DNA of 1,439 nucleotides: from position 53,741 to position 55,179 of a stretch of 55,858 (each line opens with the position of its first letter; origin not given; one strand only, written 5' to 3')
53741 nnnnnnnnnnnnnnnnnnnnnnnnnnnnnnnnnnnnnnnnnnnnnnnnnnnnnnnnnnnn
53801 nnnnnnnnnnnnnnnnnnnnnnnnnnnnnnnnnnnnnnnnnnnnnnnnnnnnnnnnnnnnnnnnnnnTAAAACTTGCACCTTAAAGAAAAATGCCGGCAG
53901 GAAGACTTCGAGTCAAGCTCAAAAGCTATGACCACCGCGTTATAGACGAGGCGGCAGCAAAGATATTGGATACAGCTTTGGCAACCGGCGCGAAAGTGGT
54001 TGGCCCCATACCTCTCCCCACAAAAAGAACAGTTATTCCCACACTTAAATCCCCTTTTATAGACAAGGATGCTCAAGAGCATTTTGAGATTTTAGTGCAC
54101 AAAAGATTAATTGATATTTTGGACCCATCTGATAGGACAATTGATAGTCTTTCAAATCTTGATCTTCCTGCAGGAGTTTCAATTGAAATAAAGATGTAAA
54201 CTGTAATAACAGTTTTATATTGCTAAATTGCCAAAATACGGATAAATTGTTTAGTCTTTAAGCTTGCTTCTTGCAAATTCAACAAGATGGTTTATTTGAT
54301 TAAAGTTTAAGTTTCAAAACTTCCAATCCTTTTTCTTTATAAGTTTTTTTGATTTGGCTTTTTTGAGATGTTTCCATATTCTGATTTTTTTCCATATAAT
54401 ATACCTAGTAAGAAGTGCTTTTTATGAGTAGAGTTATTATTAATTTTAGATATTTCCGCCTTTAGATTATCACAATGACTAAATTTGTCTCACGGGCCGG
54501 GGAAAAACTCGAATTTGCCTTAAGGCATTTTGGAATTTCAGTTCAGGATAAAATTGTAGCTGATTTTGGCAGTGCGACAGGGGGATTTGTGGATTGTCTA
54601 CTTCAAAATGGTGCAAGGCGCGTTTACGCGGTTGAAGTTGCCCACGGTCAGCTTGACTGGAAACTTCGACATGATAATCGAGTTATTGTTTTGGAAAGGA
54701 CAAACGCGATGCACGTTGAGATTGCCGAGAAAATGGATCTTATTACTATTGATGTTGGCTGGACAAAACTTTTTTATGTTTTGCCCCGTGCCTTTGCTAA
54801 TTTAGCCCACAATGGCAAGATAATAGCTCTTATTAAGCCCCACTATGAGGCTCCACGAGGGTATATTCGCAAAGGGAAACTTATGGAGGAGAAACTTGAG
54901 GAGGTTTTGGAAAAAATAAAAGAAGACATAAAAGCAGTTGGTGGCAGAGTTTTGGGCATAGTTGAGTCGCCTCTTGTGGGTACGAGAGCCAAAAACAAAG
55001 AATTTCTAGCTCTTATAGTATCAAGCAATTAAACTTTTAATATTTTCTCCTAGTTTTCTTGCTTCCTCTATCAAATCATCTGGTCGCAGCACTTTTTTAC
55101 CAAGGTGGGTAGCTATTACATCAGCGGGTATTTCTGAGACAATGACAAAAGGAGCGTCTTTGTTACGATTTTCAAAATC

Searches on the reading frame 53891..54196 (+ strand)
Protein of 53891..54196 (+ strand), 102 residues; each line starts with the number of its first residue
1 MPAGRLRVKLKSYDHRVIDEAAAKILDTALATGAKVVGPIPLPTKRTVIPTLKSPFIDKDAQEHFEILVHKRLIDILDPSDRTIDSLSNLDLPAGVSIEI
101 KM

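Call 11: search_protein_families(library=pfam, proteins=[window:53891-54196:+], max_evalue=0.001)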
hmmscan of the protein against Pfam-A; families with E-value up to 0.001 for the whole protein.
window:53891-54196:+ (102 aa): 1 family
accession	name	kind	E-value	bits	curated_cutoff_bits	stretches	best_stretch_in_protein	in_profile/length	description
PF00338.27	Ribosomal_S10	-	7e-33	113.3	21.2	1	7-101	1-98/98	Ribosomal protein S10p/S20e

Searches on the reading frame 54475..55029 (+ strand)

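Call 54: search_protein_families(library=pfam, proteins=[window:54475-55029:+], max_evalue=0.001)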
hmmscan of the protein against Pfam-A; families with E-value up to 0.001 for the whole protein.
window:54475-55029:+ (185 aa): 1 family
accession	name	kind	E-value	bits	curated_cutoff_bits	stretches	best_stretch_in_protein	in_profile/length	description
PF01728.25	FtsJ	-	7e-27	95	24.1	1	4-176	1-175/181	FtsJ-like methyltransferase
